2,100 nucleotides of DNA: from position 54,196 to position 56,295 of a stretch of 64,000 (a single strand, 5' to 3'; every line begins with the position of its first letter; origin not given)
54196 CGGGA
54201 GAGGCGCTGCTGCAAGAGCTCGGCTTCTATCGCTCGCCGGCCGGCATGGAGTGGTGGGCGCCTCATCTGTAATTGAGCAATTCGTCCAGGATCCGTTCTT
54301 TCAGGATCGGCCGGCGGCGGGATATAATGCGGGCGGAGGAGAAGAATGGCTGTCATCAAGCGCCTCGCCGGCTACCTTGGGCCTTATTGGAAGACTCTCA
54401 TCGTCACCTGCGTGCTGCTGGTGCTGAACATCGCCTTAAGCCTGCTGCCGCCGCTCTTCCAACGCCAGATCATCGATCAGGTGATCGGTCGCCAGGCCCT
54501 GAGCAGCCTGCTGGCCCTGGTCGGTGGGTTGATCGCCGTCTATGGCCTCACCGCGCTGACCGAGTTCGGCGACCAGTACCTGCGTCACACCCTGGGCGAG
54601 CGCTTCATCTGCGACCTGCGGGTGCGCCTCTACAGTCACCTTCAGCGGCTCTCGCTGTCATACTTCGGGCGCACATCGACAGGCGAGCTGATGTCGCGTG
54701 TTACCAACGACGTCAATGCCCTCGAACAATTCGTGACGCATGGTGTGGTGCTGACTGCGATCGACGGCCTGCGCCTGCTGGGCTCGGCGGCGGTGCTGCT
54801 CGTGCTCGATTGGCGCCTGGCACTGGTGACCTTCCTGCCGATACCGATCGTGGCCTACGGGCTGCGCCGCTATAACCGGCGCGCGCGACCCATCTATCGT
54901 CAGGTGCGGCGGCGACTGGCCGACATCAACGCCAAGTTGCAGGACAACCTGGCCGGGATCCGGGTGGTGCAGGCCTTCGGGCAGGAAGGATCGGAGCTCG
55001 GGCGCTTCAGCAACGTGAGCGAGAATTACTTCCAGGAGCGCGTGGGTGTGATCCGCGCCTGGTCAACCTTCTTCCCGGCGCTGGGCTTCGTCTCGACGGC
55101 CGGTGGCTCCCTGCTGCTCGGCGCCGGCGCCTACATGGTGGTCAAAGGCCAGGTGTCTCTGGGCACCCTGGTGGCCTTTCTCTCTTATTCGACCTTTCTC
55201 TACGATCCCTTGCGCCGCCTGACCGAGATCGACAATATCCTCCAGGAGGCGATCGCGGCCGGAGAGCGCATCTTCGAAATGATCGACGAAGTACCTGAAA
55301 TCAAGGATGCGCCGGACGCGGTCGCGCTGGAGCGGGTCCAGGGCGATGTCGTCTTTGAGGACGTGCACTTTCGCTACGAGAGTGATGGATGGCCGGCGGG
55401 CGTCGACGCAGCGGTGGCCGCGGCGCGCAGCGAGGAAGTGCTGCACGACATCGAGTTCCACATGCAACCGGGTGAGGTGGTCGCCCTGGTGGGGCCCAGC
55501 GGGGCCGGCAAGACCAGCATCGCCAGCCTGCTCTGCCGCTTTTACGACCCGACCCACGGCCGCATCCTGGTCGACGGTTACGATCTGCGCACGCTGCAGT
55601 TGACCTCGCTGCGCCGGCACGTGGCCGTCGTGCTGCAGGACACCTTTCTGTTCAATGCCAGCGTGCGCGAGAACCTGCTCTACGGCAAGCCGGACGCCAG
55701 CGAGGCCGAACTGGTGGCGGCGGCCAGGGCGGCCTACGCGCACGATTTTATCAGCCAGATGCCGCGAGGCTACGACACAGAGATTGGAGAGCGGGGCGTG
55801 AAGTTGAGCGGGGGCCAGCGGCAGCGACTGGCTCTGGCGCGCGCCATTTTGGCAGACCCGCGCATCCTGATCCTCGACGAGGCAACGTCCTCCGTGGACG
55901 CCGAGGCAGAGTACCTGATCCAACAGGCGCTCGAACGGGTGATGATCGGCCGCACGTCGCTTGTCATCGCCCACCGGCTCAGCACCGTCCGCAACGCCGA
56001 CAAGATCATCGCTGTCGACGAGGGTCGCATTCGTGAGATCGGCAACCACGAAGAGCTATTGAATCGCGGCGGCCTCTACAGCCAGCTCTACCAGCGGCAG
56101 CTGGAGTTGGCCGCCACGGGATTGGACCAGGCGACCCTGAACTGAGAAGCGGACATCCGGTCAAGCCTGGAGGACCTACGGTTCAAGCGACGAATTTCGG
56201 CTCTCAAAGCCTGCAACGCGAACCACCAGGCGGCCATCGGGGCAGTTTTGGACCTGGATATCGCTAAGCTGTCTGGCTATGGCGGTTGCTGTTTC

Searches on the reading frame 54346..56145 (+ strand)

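Call 81: search_protein_families(library=pfam, proteins=[window:54346-56145:+], max_evalue=1e-8)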
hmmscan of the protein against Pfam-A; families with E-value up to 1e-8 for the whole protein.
window:54346-56145:+ (599 aa): 2 families
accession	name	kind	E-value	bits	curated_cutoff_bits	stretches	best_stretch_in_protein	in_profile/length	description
PF00664.28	ABC_membrane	-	3.7e-46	158.5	28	1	18-288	1-273/274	ABC transporter transmembrane region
PF00005.33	ABC_tran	-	3.9e-35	121.9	25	1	366-515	1-137/137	ABC transporter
